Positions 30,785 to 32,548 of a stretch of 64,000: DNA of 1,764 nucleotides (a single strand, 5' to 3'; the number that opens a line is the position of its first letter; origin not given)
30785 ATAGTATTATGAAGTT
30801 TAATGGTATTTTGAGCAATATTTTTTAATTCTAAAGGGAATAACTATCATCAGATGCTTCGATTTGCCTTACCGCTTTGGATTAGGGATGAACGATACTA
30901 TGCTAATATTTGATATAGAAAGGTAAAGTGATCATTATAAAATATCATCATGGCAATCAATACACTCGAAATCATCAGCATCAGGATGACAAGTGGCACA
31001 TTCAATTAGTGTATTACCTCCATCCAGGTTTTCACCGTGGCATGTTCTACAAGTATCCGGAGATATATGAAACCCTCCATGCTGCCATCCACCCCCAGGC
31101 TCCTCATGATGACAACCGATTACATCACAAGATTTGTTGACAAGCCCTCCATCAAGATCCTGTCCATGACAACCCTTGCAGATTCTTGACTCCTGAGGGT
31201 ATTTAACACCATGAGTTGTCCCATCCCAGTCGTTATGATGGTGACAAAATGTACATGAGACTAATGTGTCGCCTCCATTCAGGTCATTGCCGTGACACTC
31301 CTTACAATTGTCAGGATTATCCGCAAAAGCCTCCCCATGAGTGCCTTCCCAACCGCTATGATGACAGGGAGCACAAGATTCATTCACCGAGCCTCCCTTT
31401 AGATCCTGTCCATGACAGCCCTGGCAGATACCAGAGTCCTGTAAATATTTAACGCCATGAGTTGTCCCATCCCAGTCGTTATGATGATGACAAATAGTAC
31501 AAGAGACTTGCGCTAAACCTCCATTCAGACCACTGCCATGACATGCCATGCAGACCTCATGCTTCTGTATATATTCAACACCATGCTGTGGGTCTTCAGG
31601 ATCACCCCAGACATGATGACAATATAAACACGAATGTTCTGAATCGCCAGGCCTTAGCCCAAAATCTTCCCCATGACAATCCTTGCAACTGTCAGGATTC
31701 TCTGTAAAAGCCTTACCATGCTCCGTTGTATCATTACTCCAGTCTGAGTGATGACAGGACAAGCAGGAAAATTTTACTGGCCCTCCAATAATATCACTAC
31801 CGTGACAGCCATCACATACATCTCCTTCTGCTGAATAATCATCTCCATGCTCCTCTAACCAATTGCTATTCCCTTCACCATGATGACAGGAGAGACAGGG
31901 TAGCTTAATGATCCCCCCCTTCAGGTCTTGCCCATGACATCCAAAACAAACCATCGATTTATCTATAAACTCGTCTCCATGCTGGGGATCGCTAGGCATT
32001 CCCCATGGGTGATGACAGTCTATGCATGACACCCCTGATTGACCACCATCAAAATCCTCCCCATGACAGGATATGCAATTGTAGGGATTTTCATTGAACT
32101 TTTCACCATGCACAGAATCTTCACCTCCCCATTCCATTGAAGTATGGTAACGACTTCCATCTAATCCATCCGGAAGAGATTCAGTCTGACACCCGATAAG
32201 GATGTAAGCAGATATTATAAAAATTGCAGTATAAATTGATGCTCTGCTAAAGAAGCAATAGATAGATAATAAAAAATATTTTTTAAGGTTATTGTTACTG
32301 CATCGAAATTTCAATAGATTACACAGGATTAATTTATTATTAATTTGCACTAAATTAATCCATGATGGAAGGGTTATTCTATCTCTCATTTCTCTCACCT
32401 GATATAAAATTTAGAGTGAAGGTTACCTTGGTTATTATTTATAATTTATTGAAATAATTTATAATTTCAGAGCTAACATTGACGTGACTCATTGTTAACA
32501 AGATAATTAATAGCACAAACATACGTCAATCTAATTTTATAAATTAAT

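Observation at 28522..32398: Two adjacent lipoprotein multihaem cytochromes built from a repeated ~40-aa dihaem module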

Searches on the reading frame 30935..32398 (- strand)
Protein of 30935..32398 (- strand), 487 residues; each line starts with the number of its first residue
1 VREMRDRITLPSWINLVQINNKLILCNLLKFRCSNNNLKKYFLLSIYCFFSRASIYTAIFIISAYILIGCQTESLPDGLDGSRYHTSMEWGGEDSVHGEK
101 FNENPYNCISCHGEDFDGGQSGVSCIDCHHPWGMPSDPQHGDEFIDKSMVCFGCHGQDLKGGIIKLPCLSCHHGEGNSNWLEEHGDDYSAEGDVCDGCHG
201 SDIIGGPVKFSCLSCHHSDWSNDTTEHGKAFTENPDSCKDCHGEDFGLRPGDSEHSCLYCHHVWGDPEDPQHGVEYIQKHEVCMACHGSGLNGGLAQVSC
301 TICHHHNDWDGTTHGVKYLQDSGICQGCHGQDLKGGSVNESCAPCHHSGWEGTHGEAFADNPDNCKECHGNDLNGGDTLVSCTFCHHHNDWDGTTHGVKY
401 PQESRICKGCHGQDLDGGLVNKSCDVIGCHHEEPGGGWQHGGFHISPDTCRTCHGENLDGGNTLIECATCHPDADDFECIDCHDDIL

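Call 4: search_protein_families(library=pfam, proteins=[window:30935-32398:-], max_evalue=1)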
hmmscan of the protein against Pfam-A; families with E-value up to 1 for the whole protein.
window:30935-32398:- (487 aa): 7 families
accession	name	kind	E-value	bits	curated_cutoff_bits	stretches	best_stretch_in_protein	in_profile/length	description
PF14522.11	Cytochrome_C7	-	1.3e-08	35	24.8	3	297-347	13-67/67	Cytochrome c7 and related cytochrome c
PF02085.21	Cytochrom_CIII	-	2.3e-06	28.3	22.9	1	105-160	30-87/101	Class III cytochrome C family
PF00684.25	DnaJ_CXXCXGXG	-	3.3e-05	24.5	32.7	4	195-261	1-62/65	DnaJ central domain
PF21887.2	RhiE_B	-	0.018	15.5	27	0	373-400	60-86/120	RhiE branching domain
PF13730.12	HTH_36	-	0.029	14.6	25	0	372-393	2-23/55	Helix-turn-helix domain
PF09699.15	Paired_CXXCH_1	-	0.035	14.2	20.6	2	124-157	8-38/41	Doubled CXXCH motif (Paired_CXXCH_1)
PF19510.5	DUF6044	-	0.36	9.6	27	1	23-68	154-198/564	Protein of unknown function (DUF6044)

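Call 5: search_protein_families(library=ncbifam, proteins=[window:30935-32398:-], max_evalue=1)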
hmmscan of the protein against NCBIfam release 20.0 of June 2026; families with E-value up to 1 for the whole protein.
window:30935-32398:- (487 aa): 6 families
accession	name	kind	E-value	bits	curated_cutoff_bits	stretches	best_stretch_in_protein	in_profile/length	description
TIGR02349.1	DnaJ_bact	equivalog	2.1e-05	24.1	377.2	3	103-176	141-210/354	molecular chaperone DnaJ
NF040968.1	FeS_ExtO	equivalog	4.8e-05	22.3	200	3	362-412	21-70/416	selenite/tellurite reduction operon b-type cytochrome iron-sulfur cluster-binding subunit ExtO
NF040967.1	cytc_ExtN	equivalog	5.1e-05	22.3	200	3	362-412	21-70/415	selenite/tellurite reduction operon c-type cytochrome ExtN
NF008035.0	PRK10767.1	subfamily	0.0046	16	338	2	88-177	121-205/374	molecular chaperone DnaJ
NF045774.1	cytochro_C551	exception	0.044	13.8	118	4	61-120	10-62/110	cytochrome c551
NF000360.1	sat4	exception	0.17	12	380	0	317-374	97-154/180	streptothricin N-acetyltransferase Sat4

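Call 13: search_solved_structures(query=window:30935-32200:-, max_evalue=1, show_alignments=2)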
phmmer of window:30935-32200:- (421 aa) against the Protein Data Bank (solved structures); distinct sequences matched with E-value up to 1: 4.
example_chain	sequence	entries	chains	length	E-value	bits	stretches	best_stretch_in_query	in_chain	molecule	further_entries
6jzb_A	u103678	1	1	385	0.00059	22.1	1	39-111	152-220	Chaperone protein DnaJ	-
1nlt_A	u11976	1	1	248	0.011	17.9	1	79-156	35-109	Mitochondrial protein import protein MAS5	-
1exk_A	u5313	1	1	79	0.014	17.6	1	259-323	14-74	DNAJ PROTEIN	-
8smr_L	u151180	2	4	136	0.092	14.9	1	355-395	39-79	Cytochrome C5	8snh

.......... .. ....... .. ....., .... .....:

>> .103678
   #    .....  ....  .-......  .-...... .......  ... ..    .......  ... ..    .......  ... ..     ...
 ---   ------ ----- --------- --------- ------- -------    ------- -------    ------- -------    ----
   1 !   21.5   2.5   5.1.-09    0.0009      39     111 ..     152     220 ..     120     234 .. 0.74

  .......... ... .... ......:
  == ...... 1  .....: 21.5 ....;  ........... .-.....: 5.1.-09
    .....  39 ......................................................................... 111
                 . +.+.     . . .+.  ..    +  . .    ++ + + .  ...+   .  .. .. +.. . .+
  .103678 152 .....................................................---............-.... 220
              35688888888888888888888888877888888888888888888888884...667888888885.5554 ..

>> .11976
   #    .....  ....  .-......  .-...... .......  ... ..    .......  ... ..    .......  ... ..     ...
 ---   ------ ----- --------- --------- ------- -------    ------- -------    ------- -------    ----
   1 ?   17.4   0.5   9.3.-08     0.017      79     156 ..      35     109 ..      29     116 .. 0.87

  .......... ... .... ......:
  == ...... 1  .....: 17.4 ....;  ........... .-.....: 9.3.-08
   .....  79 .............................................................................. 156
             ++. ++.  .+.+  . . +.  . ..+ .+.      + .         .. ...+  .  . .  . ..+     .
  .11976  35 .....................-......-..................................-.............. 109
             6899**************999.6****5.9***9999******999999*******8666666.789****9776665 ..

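Call 14: find_homologous_proteins(query=window:30935-32200:-)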
Query window:30935-32200:- (421 aa): 54 proteins with E <= 0.001 among 5017 candidates.
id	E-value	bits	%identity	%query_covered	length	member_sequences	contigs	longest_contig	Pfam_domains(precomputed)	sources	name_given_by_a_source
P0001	1.3e-76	277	44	74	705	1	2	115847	PF09699.16,PF14537.12,PF14522.12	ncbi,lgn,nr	ncbi:MAG: cytochrome c3 family protein [Spirochaetota bacterium]|nr:cytochrome c3 family protein [Sp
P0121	2.6e-65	239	39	95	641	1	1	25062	PF09699.16,PF14522.12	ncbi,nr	ncbi:MAG: hypothetical protein SVZ03_03385 [Spirochaetota bacterium]|nr:hypothetical protein [Spiroc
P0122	3.5e-62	229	40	84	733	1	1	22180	PF14522.12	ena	-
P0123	1.8e-46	177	32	90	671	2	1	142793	PF14522.12,PF22113.2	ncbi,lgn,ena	-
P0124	5.8e-43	166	34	81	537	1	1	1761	PF09699.16,PF14537.12,PF22678.2,PF02276.24,PF14522.12,PF22113.2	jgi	jgi:uncharacterized CHY-type Zn-finger protein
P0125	2.5e-39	154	44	49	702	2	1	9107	PF09699.16,PF25275.2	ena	-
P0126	3.9e-36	143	46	40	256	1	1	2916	-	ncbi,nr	ncbi:MAG: hypothetical protein SVR08_16525, partial [Spirochaetota bacterium]|nr:hypothetical protei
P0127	4.1e-36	143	43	45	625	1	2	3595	PF09699.16,PF14537.12,PF14522.12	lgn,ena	-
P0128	3.2e-33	134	33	96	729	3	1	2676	PF14537.12,PF14522.12,PF22113.2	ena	-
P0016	1.8e-32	131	39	57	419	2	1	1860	PF14522.12,PF22113.2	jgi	-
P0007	8.6e-32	129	37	56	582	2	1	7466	PF09699.16,PF14522.12,PF22113.2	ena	-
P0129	7.8e-31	126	57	30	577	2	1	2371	PF14522.12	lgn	-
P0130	9.6e-31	125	30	90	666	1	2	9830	PF14537.12,PF14522.12,PF22113.2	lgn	-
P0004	2.7e-30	124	48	33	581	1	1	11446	PF09699.16,PF14537.12,PF14522.12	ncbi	-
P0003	8.2e-30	122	48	33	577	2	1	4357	PF09699.16,PF14537.12,PF14522.12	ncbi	-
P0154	7.1e-11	60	30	93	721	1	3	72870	PF00093.25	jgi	jgi:predicted CxxxxCH...CXXCH cytochrome family protein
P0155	5.6e-10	57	28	77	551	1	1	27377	PF14537.12,PF09698.16,PF02085.22,PF14522.12,PF22113.2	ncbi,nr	ncbi:MAG: hypothetical protein HXY50_07215 [Ignavibacteriaceae bacterium]|nr:hypothetical protein [I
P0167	1.9e-4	39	28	49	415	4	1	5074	PF14537.12,PF09698.16,PF14522.12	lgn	-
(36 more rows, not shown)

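Call 24: search_protein_families(library=pfam, proteins=[P0121, P0123], max_evalue=0.1)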
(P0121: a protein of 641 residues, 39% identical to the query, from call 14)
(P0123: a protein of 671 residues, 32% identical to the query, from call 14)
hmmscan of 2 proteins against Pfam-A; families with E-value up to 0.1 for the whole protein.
P0121 (641 aa): 3 families
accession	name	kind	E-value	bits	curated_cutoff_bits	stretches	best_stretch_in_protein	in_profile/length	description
PF14522.11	Cytochrome_C7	-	1.2e-11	44.7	24.8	3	268-332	8-67/67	Cytochrome c7 and related cytochrome c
PF09699.15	Paired_CXXCH_1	-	3.3e-06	27.1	20.6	1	552-568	8-24/41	Doubled CXXCH motif (Paired_CXXCH_1)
PF00684.25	DnaJ_CXXCXGXG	-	0.09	13.5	32.7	0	114-180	1-63/65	DnaJ central domain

P0123 (671 aa): 2 families
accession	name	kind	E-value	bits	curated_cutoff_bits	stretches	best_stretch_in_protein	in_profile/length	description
PF22113.1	Mtrc-MtrF_II-IV_dom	-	1.5e-18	67.4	30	4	287-387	81-166/176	Outer membrane cytochrome MtrC/MtrF-like, domains II/IV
PF14522.11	Cytochrome_C7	-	3.7e-17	62.4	24.8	0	234-295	13-67/67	Cytochrome c7 and related cytochrome c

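Call 61: find_encoding_contigs(protein=P0121, flank=10000, max_places=1)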
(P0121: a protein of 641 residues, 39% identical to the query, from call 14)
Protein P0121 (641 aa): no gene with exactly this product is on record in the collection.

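Call 71: search_protein_families(library=pfam, proteins=[P0155, P0154], max_evalue=0.01)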
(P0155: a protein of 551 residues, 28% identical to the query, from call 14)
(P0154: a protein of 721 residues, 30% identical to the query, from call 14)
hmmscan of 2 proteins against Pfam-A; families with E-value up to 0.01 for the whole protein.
P0155 (551 aa): 4 families
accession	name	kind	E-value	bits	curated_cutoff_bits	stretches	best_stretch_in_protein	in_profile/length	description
PF14522.11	Cytochrome_C7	-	1.5e-14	54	24.8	2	134-192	15-67/67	Cytochrome c7 and related cytochrome c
PF14537.11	Cytochrom_c3_2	-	2.5e-12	47.5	25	2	116-192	7-79/79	Cytochrome c3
PF02085.21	Cytochrom_CIII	-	5.9e-09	36.6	22.9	0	168-243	31-101/101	Class III cytochrome C family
PF09698.15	GSu_C4xC__C2xCH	-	6.5e-06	27.2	21.7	1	452-505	1-36/36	Geobacter CxxxxCH...CXXCH motif (GSu_C4xC__C2xCH)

P0154 (721 aa): 2 families
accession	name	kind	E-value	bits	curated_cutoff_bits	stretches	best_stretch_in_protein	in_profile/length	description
PF00093.24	VWC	-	9.9e-07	29.4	27.6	0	54-84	18-43/57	von Willebrand factor type C domain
PF09698.15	GSu_C4xC__C2xCH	-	5.9e-05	24.1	21.7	1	635-672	1-36/36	Geobacter CxxxxCH...CXXCH motif (GSu_C4xC__C2xCH)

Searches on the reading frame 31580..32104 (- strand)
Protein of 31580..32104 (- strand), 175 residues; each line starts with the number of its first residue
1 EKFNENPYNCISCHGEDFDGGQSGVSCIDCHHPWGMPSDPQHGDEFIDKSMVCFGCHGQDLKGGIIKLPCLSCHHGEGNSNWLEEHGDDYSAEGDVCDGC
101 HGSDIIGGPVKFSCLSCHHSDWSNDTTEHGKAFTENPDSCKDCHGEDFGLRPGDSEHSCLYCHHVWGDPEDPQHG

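Call 72: predict_structure(alignment_id=A3)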
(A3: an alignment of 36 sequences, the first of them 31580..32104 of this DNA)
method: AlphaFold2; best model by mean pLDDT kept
length: 175 residues; sequences in the alignment: 36
mean_pLDDT: 77.7   pTM: 0.58
mean pLDDT of the five models: 77.7, 76.8, 73.3, 66.7, 52.5
residues with pLDDT >= 90: 18; 70-90: 127; 50-70: 29; < 50: 1
segments of 3 or more residues with pLDDT < 50: none
pLDDT, mean of each block of 10 residues (from residue 1): 88 92 91 77 84 88 87 67 74 78 75 74 70 79 72 74 64 56
secondary structure, 60 per line:
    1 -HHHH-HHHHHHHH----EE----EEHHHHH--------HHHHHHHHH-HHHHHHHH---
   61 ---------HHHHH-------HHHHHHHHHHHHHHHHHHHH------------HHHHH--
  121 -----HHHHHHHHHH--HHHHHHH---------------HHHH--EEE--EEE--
elements in order: H2-5 H7-14 H27-31 H40-48 H50-57 H70-74 H82-101 H114-118 H126-135 H138-144 H160-163 E166-168 E171-173

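Call 74: fold_search(model_id=the predicted structure, library=pdb)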
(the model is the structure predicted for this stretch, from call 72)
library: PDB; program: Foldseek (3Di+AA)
matches with E <= 10: 0; with E <= 0.001: 0
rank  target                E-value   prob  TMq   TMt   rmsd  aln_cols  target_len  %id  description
